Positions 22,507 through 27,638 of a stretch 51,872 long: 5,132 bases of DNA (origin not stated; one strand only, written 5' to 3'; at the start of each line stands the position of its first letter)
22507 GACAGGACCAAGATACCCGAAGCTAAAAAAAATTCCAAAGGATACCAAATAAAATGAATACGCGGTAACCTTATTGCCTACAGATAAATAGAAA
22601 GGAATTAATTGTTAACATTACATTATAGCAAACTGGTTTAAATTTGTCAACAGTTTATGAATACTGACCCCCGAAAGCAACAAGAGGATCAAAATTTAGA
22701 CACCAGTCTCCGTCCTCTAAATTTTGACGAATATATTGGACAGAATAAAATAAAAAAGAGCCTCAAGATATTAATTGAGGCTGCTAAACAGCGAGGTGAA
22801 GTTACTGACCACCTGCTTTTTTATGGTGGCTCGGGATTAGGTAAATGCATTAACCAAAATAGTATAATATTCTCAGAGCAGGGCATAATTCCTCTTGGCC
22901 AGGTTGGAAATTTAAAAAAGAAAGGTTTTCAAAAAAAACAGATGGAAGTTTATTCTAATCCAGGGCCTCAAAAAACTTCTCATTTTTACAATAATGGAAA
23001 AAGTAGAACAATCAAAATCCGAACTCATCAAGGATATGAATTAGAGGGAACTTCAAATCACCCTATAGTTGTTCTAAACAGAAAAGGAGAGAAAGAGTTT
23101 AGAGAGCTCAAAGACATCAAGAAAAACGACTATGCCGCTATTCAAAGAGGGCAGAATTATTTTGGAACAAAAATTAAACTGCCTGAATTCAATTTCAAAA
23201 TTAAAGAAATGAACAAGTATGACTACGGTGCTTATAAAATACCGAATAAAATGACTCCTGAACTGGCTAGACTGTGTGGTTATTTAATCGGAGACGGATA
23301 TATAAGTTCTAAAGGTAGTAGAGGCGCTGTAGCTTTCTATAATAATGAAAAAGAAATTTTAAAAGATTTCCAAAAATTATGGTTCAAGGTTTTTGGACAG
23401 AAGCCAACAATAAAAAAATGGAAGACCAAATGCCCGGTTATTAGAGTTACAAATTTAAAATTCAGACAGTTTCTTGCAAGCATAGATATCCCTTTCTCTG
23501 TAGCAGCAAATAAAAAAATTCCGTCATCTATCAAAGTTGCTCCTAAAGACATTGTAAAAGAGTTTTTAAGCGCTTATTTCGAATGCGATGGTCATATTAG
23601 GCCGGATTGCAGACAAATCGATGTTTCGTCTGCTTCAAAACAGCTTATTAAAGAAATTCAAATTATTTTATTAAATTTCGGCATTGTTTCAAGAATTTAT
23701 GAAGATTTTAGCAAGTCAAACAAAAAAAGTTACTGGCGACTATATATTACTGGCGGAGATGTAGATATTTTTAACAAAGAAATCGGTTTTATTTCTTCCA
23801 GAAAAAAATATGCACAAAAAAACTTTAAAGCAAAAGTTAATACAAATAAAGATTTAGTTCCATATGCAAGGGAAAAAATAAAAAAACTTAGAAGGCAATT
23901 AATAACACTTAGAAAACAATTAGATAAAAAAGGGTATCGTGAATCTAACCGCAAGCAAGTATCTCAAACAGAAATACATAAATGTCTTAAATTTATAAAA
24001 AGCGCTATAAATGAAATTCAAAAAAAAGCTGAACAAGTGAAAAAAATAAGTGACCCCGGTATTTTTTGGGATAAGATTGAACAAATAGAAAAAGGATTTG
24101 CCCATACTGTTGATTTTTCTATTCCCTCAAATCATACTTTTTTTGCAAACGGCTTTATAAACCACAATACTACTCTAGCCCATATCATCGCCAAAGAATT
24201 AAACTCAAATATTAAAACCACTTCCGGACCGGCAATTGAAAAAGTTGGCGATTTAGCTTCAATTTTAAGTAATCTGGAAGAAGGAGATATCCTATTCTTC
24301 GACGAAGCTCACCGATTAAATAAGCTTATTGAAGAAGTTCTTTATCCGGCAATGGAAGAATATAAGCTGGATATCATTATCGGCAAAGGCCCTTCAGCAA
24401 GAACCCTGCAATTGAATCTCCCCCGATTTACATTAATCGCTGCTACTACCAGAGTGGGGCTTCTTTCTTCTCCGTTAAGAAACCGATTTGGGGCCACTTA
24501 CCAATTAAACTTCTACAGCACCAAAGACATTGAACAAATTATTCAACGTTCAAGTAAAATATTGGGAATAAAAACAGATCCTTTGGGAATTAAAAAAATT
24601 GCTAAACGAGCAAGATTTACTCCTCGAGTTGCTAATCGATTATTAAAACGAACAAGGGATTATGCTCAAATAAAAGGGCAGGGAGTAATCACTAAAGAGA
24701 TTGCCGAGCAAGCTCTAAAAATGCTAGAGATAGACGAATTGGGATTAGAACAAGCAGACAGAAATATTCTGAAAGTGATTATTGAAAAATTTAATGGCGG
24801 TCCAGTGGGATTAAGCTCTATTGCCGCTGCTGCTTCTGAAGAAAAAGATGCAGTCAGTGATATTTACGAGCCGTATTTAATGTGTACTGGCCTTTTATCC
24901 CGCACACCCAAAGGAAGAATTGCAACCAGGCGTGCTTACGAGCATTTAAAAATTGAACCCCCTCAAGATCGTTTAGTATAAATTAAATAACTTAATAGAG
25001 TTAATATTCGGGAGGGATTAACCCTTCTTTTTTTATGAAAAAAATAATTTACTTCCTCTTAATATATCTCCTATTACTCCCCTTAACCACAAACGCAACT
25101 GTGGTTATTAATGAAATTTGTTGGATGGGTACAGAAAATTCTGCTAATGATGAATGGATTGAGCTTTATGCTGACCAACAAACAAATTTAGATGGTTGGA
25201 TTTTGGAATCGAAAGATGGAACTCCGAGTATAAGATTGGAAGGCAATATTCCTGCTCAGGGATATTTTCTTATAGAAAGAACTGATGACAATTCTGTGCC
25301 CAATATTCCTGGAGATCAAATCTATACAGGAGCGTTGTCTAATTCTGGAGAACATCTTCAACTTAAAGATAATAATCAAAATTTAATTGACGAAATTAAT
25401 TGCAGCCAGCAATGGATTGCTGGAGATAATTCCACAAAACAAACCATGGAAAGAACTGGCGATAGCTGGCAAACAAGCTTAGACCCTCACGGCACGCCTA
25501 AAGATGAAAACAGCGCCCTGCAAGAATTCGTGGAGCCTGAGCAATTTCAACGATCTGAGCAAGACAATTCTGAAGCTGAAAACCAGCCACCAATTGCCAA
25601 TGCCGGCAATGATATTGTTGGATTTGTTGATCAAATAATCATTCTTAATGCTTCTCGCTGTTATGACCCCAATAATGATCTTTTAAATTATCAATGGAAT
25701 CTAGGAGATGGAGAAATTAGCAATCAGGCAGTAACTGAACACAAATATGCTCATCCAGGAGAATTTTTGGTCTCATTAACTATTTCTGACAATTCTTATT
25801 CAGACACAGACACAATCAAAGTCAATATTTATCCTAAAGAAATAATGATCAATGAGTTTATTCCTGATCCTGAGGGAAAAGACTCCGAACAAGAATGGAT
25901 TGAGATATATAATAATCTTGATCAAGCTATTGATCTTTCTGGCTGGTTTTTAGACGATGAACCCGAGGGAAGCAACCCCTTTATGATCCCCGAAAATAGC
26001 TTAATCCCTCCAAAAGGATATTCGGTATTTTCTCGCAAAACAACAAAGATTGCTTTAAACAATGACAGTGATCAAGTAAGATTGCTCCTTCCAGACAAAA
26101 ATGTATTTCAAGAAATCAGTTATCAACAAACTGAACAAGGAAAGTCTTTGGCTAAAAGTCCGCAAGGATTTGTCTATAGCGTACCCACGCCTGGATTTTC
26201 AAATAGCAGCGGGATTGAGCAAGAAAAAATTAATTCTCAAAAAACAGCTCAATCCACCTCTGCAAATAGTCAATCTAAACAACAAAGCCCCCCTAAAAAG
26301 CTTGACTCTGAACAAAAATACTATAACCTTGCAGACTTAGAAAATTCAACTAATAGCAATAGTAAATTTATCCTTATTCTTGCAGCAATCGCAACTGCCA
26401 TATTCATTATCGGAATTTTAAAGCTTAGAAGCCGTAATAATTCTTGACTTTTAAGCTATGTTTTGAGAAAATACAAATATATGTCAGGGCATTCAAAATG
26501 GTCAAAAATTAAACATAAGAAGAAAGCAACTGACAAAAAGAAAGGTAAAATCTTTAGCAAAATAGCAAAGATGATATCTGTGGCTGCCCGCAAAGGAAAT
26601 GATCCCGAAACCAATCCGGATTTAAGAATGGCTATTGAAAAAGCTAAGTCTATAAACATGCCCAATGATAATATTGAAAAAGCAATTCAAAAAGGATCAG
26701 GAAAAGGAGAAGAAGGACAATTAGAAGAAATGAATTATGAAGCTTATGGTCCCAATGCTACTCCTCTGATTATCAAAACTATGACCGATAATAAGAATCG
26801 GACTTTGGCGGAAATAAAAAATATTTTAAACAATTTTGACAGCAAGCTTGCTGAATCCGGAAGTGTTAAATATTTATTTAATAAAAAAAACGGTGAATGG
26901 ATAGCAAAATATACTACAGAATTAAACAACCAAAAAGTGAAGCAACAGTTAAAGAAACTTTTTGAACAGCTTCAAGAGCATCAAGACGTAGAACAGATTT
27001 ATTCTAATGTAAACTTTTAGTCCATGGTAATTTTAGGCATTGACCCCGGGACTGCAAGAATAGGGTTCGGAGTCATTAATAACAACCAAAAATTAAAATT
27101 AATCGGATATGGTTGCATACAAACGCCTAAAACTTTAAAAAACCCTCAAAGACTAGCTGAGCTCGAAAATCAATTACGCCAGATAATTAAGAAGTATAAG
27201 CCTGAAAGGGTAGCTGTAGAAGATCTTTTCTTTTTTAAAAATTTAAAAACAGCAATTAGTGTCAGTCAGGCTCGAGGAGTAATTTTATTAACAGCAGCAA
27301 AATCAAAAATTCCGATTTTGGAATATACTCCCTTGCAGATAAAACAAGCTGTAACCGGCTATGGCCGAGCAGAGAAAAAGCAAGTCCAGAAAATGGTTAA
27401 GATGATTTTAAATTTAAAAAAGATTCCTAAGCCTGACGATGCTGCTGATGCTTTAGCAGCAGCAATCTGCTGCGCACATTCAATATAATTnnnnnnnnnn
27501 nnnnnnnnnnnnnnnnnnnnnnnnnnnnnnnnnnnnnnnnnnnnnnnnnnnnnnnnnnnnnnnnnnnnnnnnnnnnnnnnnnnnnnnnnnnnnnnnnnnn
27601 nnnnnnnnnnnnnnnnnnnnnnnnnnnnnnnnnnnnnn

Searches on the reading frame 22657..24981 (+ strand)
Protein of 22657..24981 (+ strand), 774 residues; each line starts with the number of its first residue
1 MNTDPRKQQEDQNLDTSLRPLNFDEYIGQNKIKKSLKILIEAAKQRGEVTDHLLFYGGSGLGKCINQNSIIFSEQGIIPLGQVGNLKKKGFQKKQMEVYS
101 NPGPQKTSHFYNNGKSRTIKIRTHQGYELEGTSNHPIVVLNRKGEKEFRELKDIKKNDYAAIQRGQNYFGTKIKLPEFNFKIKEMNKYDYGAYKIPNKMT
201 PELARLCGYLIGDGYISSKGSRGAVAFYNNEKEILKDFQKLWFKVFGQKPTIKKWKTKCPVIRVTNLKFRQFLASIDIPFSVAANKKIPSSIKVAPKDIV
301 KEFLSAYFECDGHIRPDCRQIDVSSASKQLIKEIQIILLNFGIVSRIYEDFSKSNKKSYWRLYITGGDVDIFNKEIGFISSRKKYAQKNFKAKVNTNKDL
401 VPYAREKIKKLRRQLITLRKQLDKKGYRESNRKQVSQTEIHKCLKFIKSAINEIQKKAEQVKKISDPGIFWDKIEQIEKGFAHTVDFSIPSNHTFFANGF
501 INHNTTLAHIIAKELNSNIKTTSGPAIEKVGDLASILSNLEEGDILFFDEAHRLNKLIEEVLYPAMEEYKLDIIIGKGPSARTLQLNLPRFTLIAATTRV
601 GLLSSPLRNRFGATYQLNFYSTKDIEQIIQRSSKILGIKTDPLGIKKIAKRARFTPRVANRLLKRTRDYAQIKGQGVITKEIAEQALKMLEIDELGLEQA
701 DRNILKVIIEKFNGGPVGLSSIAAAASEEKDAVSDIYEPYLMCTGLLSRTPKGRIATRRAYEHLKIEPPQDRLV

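Call 42: search_protein_families(library=pfam, proteins=[window:22657-24981:+], max_evalue=0.0001)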
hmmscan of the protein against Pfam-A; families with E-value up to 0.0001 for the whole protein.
window:22657-24981:+ (774 aa): 6 families
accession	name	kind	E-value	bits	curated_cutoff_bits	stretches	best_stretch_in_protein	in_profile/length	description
PF05496.18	RuvB_N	-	2.5e-67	226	27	2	504-617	46-159/159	Holliday junction DNA helicase RuvB P-loop domain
PF14528.11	LAGLIDADG_3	-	2.3e-30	105.1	22.5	2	300-377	3-82/82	LAGLIDADG-like domain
PF17864.7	AAA_lid_4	-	9.2e-28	96.3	27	1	620-693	1-74/74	RuvB AAA lid domain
PF05491.19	RuvB_C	-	1.1e-23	83.4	24.7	1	694-765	1-72/72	RuvB C-terminal winged helix domain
PF14890.11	Intein_splicing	-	3.3e-13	50.2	35.8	1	89-504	19-155/155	Intein splicing domain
PF00004.35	AAA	-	1.2e-11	45.7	21.2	1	505-616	12-128/131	ATPase family associated with various cellular activities (AAA)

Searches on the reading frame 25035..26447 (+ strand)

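Call 42: search_protein_families(library=pfam, proteins=[window:25035-26447:+], max_evalue=0.0001)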
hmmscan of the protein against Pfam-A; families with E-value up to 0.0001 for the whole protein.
window:25035-26447:+ (470 aa): 3 families
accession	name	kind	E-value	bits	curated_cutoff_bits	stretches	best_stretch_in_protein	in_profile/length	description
PF00932.25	LTD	-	6.5e-28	97.7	34.3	2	268-364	6-108/109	Lamin Tail Domain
PF18911.6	PKD_4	-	4.1e-17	62.4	27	1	183-261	1-79/85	PKD domain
PF00801.26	PKD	-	6.9e-09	36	23.5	1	215-263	28-78/80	PKD domain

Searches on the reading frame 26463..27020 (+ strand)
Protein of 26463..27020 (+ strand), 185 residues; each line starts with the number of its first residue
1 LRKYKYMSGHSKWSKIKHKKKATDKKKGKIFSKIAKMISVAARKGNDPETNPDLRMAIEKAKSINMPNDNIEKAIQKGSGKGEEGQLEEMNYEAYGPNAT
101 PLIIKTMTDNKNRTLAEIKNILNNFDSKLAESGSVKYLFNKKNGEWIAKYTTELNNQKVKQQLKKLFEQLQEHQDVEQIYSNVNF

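Call 44: search_protein_families(library=pfam, proteins=[window:26463-27020:+], max_evalue=0.001)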
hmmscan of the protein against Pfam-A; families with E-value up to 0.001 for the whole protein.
window:26463-27020:+ (185 aa): 2 families
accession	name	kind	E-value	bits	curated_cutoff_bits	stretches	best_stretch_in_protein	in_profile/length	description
PF20772.2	TACO1_YebC_N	-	1.8e-30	105.6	36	1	11-81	1-73/73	TACO1/YebC protein N-terminal domain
PF01709.26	Transcrip_reg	-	6.1e-25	88.2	27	2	87-142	1-56/160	TACO1/YebC second and third domain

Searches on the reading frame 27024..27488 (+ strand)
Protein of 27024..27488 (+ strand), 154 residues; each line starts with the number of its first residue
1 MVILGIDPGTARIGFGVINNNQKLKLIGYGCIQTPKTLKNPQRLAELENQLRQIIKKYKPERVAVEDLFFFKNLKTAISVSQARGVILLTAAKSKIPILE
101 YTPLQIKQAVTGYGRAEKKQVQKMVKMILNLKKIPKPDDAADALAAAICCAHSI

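Call 44: search_protein_families(library=pfam, proteins=[window:27024-27488:+], max_evalue=0.001)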
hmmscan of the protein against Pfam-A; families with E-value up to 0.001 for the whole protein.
window:27024-27488:+ (154 aa): 2 families
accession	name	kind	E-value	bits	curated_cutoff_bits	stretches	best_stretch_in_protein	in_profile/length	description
PF02075.23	RuvC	-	6.5e-53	179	22.2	1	3-149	1-147/148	Crossover junction endodeoxyribonuclease RuvC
PF06745.19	ATPase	-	0.00074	19.4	26.6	1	37-133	98-189/231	KaiC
